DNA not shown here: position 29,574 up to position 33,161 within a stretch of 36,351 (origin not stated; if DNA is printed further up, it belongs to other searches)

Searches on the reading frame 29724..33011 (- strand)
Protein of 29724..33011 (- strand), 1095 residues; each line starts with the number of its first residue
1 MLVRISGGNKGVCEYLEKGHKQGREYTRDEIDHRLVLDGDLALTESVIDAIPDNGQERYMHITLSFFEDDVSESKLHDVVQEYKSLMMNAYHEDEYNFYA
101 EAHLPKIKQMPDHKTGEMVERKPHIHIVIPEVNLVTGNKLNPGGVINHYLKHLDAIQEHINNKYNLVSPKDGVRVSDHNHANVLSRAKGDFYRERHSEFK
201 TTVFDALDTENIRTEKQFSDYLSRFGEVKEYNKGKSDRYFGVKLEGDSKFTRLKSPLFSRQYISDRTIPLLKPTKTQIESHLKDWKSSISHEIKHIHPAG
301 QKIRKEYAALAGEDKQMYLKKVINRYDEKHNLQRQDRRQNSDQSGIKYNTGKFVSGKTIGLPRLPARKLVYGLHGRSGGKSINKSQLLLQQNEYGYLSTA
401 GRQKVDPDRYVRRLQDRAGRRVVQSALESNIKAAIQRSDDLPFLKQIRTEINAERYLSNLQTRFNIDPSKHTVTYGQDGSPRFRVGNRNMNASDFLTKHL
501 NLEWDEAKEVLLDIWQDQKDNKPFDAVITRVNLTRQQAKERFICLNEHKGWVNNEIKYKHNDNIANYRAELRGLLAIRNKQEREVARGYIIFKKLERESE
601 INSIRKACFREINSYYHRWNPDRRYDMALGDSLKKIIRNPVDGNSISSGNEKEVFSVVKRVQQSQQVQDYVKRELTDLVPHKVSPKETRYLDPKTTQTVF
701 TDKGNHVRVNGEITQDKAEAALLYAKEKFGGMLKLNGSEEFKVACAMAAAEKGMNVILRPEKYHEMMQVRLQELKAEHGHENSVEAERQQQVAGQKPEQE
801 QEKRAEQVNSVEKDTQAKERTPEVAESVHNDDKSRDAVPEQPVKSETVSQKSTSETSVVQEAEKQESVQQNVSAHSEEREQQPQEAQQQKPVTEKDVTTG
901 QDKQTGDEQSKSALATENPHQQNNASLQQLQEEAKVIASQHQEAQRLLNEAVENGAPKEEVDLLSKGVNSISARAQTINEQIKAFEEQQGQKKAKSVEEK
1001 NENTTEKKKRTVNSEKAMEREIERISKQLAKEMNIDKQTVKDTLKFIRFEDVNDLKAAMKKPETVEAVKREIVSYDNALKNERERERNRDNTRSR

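Call 3: search_protein_families(library=pfam, proteins=[window:29724-33011:-], max_evalue=0.01)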
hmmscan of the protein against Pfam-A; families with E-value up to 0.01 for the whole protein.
window:29724-33011:- (1095 aa): 2 families
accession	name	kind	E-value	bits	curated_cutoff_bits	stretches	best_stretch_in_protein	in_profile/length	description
PF18821.6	LPD7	-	2.8e-16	59.7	27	1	689-768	12-89/92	Large polyvalent protein-associated domain 7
PF03432.20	Relaxase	-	0.0012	19.5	24.6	1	54-166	40-132/132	MobA/VirD2-like, nuclease domain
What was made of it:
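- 32022..33011 (-): N-terminal HUH relaxase domain (aa 1-330). Pfam Relaxase matches aa 54-166 at 19.5 bits, below threshold (call 3).
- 30708..30947 (-): LPD7 domain (aa 689-768). It lies inside the finding's span but belongs to the conserved core. Pfam PF18821 E = 2.8e-16, 59.7 bits (call 3).
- Checked: It therefore includes family-conserved, folded sequence: the LPD7 domain at aa 689-768 (nt 30708-30947, Pfam 59.7 bits, call 3).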

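Call 7: search_protein_families(library=ncbifam, proteins=[window:29724-33011:-], max_evalue=0.1)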
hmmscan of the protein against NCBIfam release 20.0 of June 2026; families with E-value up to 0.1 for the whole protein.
window:29724-33011:- (1095 aa): 0 families

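Call 8: search_solved_structures(query=window:29724-33011:-, max_evalue=1, show_alignments=2)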
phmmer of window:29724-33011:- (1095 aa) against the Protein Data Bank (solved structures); distinct sequences matched with E-value up to 1: 1.
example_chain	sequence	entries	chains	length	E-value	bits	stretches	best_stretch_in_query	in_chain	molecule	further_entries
5j73_A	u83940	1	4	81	0.97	11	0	977-1045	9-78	protein design 2L4HC2_9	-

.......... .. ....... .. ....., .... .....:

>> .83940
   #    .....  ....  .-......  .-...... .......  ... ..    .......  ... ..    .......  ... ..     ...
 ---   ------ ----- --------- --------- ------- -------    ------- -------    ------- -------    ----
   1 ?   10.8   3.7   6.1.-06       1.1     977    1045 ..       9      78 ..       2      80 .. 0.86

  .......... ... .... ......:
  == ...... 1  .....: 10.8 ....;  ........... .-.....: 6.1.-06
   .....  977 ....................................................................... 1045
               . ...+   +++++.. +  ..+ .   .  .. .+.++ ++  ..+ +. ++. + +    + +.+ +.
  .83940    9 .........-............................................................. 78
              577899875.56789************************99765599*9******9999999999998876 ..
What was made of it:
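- On TraI TSA/TSB-type internal translocation signal domains: No PDB sequence hit for the full-length protein at E up to 1, other than one designed protein (call 8).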

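Call 9: find_homologous_proteins(query=window:29724-33011:-, max_evalue=0.001)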
Query window:29724-33011:- (1095 aa): 1110 proteins with E <= 0.001 among 7106 candidates; the best 120 are listed.
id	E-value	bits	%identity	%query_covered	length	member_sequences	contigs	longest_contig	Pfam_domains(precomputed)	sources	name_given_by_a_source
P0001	0.0e+0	2412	100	100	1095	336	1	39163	PF18821.7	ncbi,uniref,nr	ncbi:LPD7 domain-containing protein [Escherichia coli]|uniref:LPD7 domain-containing protein n=1 Tax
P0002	0.0e+0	2322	96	100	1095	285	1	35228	PF18821.7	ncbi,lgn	ncbi:TPA: LPD7 domain-containing protein [Escherichia coli]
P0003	0.0e+0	1321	66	78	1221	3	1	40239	PF18821.7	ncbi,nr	ncbi:hypothetical protein OX317_004425 [Salmonella enterica]|nr:hypothetical protein [Salmonella ent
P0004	0.0e+0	1311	56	100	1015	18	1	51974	PF18821.7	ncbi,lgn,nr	ncbi:hypothetical protein DO109_22880 [Salmonella enterica]|nr:hypothetical protein [Salmonella ente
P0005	0.0e+0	1307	56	100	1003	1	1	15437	PF18821.7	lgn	-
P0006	0.0e+0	1286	65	76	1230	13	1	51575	PF18821.7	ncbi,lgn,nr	ncbi:hypothetical protein RE762_004461 [Salmonella enterica]|nr:hypothetical protein [Salmonella ent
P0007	0.0e+0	1277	55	100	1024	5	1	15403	PF18821.7,PF03432.21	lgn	-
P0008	0.0e+0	1120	56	80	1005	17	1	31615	PF18821.7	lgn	-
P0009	0.0e+0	1120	49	100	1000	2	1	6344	PF18821.7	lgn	-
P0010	4.7e-281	954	52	78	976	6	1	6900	PF18821.7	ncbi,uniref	ncbi:MAG TPA: LPD7 domain-containing protein [Arsenophonus nasoniae]|uniref:LPD7 domain-containing p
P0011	3.6e-224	766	45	76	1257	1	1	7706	PF18821.7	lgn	-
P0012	3.9e-224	765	47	74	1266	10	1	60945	PF18821.7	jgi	jgi:hypothetical protein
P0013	8.0e-218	745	45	76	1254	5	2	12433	PF18821.7,PF03432.21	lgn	-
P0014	3.5e-211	723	46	74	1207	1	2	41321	PF18821.7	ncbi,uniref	ncbi:LPD7 domain-containing protein [Providencia stuartii]|uniref:LPD7 domain-containing protein n=1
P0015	5.2e-210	719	45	74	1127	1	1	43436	PF18821.7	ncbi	ncbi:LPD7 domain-containing protein [Providencia rettgeri]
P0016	2.0e-209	717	47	71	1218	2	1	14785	PF18821.7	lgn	-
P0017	8.6e-209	715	45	76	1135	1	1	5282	PF18821.7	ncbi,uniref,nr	ncbi:LPD7 domain-containing protein [Providencia alcalifaciens]|uniref:LPD7 domain-containing protei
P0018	5.2e-208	712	45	76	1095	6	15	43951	PF18821.7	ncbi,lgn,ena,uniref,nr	ncbi:relaxase [Proteus mirabilis]|uniref:LPD7 domain-containing protein n=1 Tax=Proteus mirabilis Ta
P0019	4.0e-207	709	44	76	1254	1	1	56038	PF18821.7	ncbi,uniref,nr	ncbi:LPD7 domain-containing protein [Xenorhabdus bovienii]|uniref:LPD7 domain-containing protein n=1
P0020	5.9e-207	709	45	76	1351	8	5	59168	PF18821.7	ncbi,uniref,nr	ncbi:TPA: LPD7 domain-containing protein [Proteus mirabilis]|uniref:Large polyvalent protein-associa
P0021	1.3e-206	707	45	76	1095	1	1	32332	PF18821.7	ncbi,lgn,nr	ncbi:TPA: relaxase [Proteus mirabilis]|nr:relaxase [Proteus mirabilis]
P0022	1.3e-206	707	45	76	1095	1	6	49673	PF18821.7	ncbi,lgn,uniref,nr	ncbi:LPD7 domain-containing protein [Proteus mirabilis]|uniref:LPD7 domain-containing protein n=1 Ta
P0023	5.9e-205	702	46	71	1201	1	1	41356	PF18821.7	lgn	-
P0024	7.1e-205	702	46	70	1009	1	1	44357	PF18821.7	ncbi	-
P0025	8.8e-205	701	46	72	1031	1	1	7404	PF18821.7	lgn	-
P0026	1.7e-204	700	41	85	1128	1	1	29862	PF18821.7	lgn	-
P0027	1.2e-203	698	44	74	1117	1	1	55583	PF18821.7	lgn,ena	-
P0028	3.9e-203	696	44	77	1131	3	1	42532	PF18821.7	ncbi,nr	ncbi:TPA: hypothetical protein SMQ48_003344 [Proteus mirabilis]|nr:hypothetical protein [Proteus mir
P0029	1.3e-202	694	42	83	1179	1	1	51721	PF18821.7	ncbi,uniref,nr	ncbi:LPD7 domain-containing protein [Xenorhabdus bovienii]|uniref:LPD7 domain-containing protein n=1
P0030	3.9e-202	693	45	76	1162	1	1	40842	PF18821.7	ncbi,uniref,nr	ncbi:relaxase (plasmid) [Proteus vulgaris]|uniref:LPD7 domain-containing protein n=1 Tax=Proteus vul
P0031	9.7e-201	688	45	74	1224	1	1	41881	PF18821.7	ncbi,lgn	ncbi:TPA: LPD7 domain-containing protein [Providencia stuartii]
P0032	9.7e-201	688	46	70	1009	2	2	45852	PF18821.7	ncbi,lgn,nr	ncbi:TPA: relaxase [Morganella morganii]|nr:relaxase [Morganella morganii] HDF2424482.1 relaxase [Mo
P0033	2.3e-200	687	46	71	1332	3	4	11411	PF18821.7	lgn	-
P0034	2.3e-200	687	44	77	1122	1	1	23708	PF18821.7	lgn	-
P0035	4.7e-200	686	45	75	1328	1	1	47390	PF18821.7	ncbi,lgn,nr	ncbi:hypothetical protein H3J60_004535 [Salmonella enterica]|nr:hypothetical protein [Salmonella ent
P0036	5.0e-200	686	44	75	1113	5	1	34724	PF18821.7,PF03432.21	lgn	-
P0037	7.2e-200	685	46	70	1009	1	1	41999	PF18821.7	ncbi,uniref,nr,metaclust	ncbi:LPD7 domain-containing protein [Morganella morganii]|uniref:LPD7 domain-containing protein n=1 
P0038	9.3e-200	685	44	77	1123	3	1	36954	PF18821.7,PF03432.21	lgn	-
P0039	2.1e-199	684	44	70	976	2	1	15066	PF18821.7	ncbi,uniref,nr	ncbi:LPD7 domain-containing protein [Citrobacter sp. NCU1]|uniref:LPD7 domain-containing protein n=1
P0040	2.6e-199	683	45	70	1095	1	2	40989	PF18821.7,PF03432.21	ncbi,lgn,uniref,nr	ncbi:LPD7 domain-containing protein [Proteus mirabilis]|uniref:LPD7 domain-containing protein n=1 Ta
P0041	3.8e-199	683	43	73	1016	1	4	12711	PF18821.7,PF03432.21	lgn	-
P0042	6.8e-199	682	45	73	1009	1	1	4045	PF18821.7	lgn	-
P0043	1.6e-198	681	44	75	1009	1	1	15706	PF18821.7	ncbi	ncbi:LPD7 domain-containing protein [Morganella morganii subsp. sibonii]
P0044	2.9e-198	680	44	79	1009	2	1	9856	PF18821.7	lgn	-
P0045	6.8e-198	679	45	75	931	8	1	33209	PF18821.7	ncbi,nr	ncbi:relaxase, partial [Salmonella enterica]|nr:relaxase [Salmonella enterica]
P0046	9.1e-198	678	43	75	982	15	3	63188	PF18821.7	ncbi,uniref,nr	ncbi:relaxase (plasmid) [Arsenophonus nasoniae]|uniref:Relaxase n=1 Tax=Arsenophonus nasoniae TaxID=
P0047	8.4e-197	675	44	75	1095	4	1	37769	PF18821.7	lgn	-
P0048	8.6e-196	672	44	76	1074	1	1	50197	PF18821.7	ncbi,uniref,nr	ncbi:relaxase/mobilization nuclease domain-containing protein (plasmid) [Edwardsiella tarda]|uniref:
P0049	9.4e-196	671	45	71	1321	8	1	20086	PF18821.7,PF03432.21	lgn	-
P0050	1.1e-195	671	45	72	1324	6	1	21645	PF18821.7,PF03432.21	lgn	-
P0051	1.2e-195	671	42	78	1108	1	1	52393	PF18821.7,PF03432.21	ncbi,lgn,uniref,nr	ncbi:relaxase [Buttiauxella sp. B2]|uniref:LPD7 domain-containing protein n=1 Tax=Buttiauxella sp. B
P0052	2.1e-195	670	44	78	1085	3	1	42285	PF18821.7,PF03432.21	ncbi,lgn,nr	ncbi:relaxase [Escherichia coli]|nr:relaxase [Escherichia coli]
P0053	2.9e-195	670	45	75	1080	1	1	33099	PF18821.7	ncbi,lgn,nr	ncbi:TPA: relaxase [Escherichia coli]|nr:relaxase [Escherichia coli]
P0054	3.1e-195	670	44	75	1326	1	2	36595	PF18821.7,PF03432.21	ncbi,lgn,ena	-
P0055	4.4e-195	669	45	71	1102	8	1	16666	PF18821.7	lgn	-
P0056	8.1e-195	668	45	71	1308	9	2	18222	PF18821.7,PF03432.21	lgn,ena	-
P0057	1.4e-194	668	44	72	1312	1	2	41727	PF18821.7,PF03432.21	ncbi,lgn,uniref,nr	ncbi:LPD7 domain-containing protein [Klebsiella quasipneumoniae]|uniref:LPD7 domain-containing prote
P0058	3.2e-194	666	43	71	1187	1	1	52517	PF18821.7,PF03432.21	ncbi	ncbi:LPD7 domain-containing protein [Phytobacter ursingii]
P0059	9.8e-194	665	45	70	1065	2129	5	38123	PF18821.7,PF03432.21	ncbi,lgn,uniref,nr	ncbi:LPD7 domain-containing protein [Escherichia coli]|uniref:LPD7 domain-containing protein n=1 Tax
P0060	9.9e-194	665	42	74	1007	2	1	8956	PF18821.7,PF03432.21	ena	-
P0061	1.3e-193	664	43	75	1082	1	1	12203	PF18821.7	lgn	-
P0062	1.3e-193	664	43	77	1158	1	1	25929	PF18821.7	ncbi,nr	ncbi:TPA: relaxase [Enterobacter asburiae]|nr:relaxase [Enterobacter asburiae]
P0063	1.6e-193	664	43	77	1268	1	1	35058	PF18821.7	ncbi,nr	ncbi:relaxase [Escherichia coli]|nr:relaxase [Escherichia coli]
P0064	2.1e-193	664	43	77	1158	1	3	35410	PF18821.7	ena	-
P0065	2.2e-193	664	44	70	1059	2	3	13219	PF18821.7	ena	-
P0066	2.8e-193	663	45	73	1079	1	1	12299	PF18821.7,PF03432.21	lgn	-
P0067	3.9e-193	663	45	72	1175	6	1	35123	PF18821.7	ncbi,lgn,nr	ncbi:relaxase [Escherichia coli]|nr:relaxase [Escherichia coli]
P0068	4.6e-193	663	43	77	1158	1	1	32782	PF18821.7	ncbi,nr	ncbi:relaxase [Salmonella enterica]|nr:relaxase [Salmonella enterica]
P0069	4.7e-193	663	39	88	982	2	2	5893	PF18821.7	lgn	-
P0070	1.6e-192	661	44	75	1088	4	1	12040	PF18821.7,PF03432.21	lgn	-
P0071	1.6e-192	661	43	73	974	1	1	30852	PF18821.7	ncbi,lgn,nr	ncbi:relaxase [Salmonella enterica subsp. enterica]|nr:relaxase [Salmonella enterica subsp. enterica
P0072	3.5e-192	660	45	72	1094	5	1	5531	PF18821.7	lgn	-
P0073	4.5e-192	659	43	77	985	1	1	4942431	PF18821.7,PF03432.21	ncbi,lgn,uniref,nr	ncbi:relaxase [Symbiopectobacterium purcellii]|uniref:Relaxase n=1 Tax=Symbiopectobacterium purcelli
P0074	4.9e-192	659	45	72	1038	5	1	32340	PF18821.7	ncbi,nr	ncbi:relaxase, partial [Salmonella enterica subsp. enterica serovar Infantis]|nr:relaxase [Salmonell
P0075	1.0e-191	658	43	75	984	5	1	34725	PF18821.7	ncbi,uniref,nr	ncbi:LPD7 domain-containing protein [Arsenophonus nasoniae]|uniref:Large polyvalent protein-associat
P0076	1.3e-191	658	42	81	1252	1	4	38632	PF18821.7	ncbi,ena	ncbi:TPA: LPD7 domain-containing protein [Raoultella ornithinolytica]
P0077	1.4e-191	658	42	81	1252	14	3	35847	PF18821.7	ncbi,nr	ncbi:TPA: relaxase [Citrobacter freundii]|nr:relaxase [Salmonella enterica subsp. enterica serovar N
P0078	8.1e-191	655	44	73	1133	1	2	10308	PF18821.7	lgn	-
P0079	1.9e-190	654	43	77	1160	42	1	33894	PF18821.7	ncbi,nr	ncbi:relaxase [Escherichia coli]|nr:relaxase [Escherichia coli]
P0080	2.3e-190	654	45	73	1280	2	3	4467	PF18821.7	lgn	-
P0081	2.6e-190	653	44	72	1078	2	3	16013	PF18821.7,PF03432.21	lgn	-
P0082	3.6e-190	653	45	72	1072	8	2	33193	PF18821.7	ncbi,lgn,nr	ncbi:relaxase [Salmonella enterica]|nr:relaxase [Salmonella enterica] ELT0036076.1 relaxase [Salmone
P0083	3.7e-190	653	44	73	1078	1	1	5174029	PF18821.7,PF03432.21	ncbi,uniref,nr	ncbi:LPD7 domain-containing protein [Pantoea sp. BAV 3049]|uniref:LPD7 domain-containing protein n=1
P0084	1.2e-189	651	42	74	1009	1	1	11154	PF18821.7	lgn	-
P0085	3.4e-189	650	45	72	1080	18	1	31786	PF18821.7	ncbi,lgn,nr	ncbi:relaxase [Salmonella enterica]|nr:relaxase [Salmonella enterica]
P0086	1.2e-188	648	42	71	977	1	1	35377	PF18821.7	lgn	-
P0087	8.5e-188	645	41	78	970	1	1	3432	PF18821.7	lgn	-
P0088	2.2e-187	644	43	71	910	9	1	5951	PF18821.7,PF03432.21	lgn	-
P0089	6.8e-187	642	43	75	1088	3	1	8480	PF18821.7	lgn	-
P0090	1.2e-185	638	41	80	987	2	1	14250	PF18821.7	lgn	-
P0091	1.3e-185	638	43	72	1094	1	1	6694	PF18821.7,PF03432.21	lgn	-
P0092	3.1e-185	637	44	73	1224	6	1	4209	PF18821.7,PF03432.21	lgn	-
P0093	2.1e-184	634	43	75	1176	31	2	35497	PF18821.7,PF03432.21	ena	-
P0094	3.3e-184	633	42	76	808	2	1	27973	PF18821.7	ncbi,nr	ncbi:relaxase, partial [Salmonella enterica]|nr:relaxase [Salmonella enterica]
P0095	3.5e-184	633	43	72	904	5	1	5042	PF18821.7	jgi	-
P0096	1.2e-183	631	43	75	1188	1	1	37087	PF18821.7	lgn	-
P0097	8.2e-183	629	42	76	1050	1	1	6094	PF18821.7,PF03432.21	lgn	-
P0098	2.1e-182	627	43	73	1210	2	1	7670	PF18821.7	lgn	-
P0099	3.8e-182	626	43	75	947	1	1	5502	PF18821.7,PF03432.21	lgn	-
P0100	1.5e-181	624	43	69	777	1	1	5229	PF18821.7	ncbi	ncbi:MAG TPA: LPD7 domain-containing protein [Arsenophonus sp.]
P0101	2.3e-181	624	43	74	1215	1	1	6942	PF18821.7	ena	-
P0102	6.9e-181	622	41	73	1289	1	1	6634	PF18821.7,PF18974.6,PF03432.21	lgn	-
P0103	2.4e-176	607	41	76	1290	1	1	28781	PF18821.7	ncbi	ncbi:MAG: LPD7 domain-containing protein [Aeromonas sp.]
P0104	7.4e-173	596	41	75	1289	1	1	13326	PF18821.7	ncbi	ncbi:LPD7 domain-containing protein [Escherichia coli]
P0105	4.1e-172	593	41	76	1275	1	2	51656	PF18821.7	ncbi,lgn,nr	ncbi:LPD7 domain-containing protein [Escherichia coli]|nr:relaxase/mobilization nuclease domain-cont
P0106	4.1e-172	593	41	76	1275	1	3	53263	PF18821.7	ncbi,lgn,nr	ncbi:TPA: relaxase/mobilization nuclease domain-containing protein [Escherichia coli]|nr:relaxase [S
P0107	6.2e-172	593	41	76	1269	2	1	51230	PF18821.7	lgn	-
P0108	1.0e-171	592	41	76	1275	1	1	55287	PF18821.7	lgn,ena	-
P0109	1.4e-171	591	41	76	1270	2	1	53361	PF18821.7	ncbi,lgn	ncbi:TPA: LPD7 domain-containing protein [Escherichia coli]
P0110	2.6e-171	591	41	74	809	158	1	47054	PF18821.7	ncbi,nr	ncbi:relaxase/mobilization nuclease domain-containing protein, partial [Salmonella enterica]|nr:rela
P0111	2.9e-171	590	41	74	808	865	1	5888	PF18821.7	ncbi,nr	ncbi:relaxase, partial [Escherichia coli]|nr:relaxase [Escherichia coli]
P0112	6.8e-171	589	54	30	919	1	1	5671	PF18821.7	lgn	-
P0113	5.4e-168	580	38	81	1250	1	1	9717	PF18821.7,PF18974.6,PF03432.21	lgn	-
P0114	4.3e-165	570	41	74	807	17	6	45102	PF18821.7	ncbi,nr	ncbi:relaxase, partial [Escherichia coli]|nr:relaxase [Escherichia coli] ELH6581421.1 relaxase [Esch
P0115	6.2e-165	569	41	71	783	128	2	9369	PF18821.7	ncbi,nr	ncbi:relaxase, partial [Escherichia coli]|nr:relaxase [Escherichia coli] EJR3939762.1 relaxase [Esch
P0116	3.9e-164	567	44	60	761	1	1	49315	PF03432.21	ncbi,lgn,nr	ncbi:relaxase/mobilization nuclease domain-containing protein [Salmonella enterica]|nr:relaxase/mobi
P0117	1.4e-161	558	40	74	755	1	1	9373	PF18821.7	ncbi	ncbi:TPA: LPD7 domain-containing protein, partial [Escherichia coli]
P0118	1.1e-154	536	34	91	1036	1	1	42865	PF18821.7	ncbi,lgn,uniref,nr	ncbi:conjugal transfer relaxase TraI [Yersinia aldovae]|uniref:LPD7 domain-containing protein n=1 Ta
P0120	2.6e-152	528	43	59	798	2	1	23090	PF03432.21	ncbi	ncbi:MAG: relaxase/mobilization nuclease domain-containing protein [Plesiomonas shigelloides]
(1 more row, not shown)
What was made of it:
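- On MobA/VirD2-like HUH relaxase (Pfam PF03432, MOBP-type): They are 41-45% identical to the query over the core (call 9).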
